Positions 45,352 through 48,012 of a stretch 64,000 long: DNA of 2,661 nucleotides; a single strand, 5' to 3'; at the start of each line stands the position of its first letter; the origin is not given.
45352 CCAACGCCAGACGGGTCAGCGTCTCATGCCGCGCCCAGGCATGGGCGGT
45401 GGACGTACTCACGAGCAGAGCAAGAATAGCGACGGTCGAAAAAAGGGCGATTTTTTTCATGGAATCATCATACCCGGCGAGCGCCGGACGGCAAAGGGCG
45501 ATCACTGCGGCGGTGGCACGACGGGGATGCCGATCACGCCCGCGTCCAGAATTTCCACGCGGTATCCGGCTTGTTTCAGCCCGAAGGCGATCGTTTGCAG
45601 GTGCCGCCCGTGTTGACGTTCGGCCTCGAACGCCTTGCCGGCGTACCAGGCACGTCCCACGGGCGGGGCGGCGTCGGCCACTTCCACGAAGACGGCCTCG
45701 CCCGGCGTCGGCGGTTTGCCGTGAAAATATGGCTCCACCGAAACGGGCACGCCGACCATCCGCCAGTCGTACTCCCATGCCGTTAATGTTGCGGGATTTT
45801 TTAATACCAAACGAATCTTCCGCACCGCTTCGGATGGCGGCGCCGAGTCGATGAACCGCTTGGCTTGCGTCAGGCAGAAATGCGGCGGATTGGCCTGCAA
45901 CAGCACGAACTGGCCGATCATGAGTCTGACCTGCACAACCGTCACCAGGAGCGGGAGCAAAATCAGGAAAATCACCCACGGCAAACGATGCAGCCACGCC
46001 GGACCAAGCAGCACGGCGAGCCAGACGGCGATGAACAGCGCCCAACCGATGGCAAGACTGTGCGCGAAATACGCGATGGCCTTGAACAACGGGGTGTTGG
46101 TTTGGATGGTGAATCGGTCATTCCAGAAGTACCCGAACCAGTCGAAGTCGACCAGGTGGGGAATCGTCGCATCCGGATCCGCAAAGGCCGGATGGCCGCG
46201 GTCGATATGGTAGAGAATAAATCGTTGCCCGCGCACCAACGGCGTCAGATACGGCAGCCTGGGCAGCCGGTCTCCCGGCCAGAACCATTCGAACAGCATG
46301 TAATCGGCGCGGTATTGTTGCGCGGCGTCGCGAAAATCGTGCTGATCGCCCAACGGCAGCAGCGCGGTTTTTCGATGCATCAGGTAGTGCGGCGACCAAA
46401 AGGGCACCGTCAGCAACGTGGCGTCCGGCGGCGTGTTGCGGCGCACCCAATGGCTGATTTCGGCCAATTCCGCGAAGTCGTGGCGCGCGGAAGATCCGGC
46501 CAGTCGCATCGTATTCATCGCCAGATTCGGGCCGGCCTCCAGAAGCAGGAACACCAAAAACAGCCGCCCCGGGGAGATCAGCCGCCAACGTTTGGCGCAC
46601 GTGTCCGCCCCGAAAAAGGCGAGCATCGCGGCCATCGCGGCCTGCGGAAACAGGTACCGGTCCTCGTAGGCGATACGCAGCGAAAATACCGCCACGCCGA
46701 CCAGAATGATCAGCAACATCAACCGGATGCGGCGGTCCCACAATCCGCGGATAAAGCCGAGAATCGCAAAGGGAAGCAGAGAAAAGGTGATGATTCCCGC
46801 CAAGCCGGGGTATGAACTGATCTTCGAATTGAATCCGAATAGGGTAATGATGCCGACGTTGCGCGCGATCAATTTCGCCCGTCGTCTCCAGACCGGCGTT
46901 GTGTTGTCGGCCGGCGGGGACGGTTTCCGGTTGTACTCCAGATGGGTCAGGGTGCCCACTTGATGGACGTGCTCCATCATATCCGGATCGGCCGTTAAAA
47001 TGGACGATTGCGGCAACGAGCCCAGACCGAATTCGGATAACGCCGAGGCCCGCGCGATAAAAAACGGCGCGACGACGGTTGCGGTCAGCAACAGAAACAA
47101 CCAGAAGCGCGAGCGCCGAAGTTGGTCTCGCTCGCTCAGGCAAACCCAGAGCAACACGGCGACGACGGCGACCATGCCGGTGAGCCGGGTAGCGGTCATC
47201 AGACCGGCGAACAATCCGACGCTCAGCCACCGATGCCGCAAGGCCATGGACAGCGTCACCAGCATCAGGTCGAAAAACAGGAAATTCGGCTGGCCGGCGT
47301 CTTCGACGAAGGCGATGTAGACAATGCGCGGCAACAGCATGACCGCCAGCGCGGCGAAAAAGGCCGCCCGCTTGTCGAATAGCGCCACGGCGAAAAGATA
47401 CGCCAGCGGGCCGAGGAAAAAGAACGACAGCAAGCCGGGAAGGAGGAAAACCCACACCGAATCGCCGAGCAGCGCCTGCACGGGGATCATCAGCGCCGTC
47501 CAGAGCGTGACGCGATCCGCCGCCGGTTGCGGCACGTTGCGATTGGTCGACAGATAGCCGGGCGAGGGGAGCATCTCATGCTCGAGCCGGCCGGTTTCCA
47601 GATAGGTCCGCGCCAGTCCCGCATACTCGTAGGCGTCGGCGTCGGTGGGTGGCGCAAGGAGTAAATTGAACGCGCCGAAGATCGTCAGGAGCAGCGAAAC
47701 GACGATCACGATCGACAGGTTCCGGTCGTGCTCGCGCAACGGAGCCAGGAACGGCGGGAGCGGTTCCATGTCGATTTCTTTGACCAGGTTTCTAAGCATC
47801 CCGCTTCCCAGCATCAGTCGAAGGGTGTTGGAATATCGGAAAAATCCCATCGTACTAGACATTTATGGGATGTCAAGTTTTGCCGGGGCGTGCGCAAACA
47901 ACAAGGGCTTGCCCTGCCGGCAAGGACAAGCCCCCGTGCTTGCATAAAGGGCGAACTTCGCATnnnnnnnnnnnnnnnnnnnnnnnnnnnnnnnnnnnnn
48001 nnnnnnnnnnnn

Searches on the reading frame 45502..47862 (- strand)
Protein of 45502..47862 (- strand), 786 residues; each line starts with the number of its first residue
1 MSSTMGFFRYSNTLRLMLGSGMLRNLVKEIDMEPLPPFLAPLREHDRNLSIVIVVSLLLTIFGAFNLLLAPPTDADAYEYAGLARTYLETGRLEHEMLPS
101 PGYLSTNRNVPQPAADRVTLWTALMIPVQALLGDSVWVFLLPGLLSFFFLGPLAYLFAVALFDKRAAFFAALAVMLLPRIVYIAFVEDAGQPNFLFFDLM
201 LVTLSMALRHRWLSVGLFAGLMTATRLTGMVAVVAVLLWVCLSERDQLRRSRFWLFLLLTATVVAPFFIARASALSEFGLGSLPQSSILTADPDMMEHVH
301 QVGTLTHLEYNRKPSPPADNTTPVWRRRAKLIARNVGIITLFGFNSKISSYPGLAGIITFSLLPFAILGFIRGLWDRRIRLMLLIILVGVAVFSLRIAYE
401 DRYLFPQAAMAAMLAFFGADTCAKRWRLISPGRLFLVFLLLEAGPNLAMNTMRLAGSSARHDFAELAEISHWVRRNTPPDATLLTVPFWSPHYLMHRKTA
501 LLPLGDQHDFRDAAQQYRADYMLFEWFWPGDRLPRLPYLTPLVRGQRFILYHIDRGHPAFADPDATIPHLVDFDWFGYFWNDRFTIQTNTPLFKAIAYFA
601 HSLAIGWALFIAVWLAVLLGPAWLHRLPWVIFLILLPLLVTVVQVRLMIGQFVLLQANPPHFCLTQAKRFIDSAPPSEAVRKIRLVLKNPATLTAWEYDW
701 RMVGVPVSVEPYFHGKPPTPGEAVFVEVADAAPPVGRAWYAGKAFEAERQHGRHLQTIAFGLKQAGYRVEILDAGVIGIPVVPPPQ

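Call 8: search_protein_families(library=pfam, proteins=[window:45502-47862:-])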
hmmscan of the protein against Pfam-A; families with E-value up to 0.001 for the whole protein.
window:45502-47862:- (786 aa): 2 families
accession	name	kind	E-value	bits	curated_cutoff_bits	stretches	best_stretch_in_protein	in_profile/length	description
PF13231.12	PMT_2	-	4.1e-08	34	26.1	1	129-268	14-158/160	Dolichyl-phosphate-mannose-protein mannosyltransferase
PF09594.16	GT87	-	0.00058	20.1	25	1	122-311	8-189/237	Glycosyltransferase family 87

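Call 9: search_protein_families(library=ncbifam, proteins=[window:45502-47862:-])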
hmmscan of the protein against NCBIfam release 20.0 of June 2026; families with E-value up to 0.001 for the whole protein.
window:45502-47862:- (786 aa): 0 families
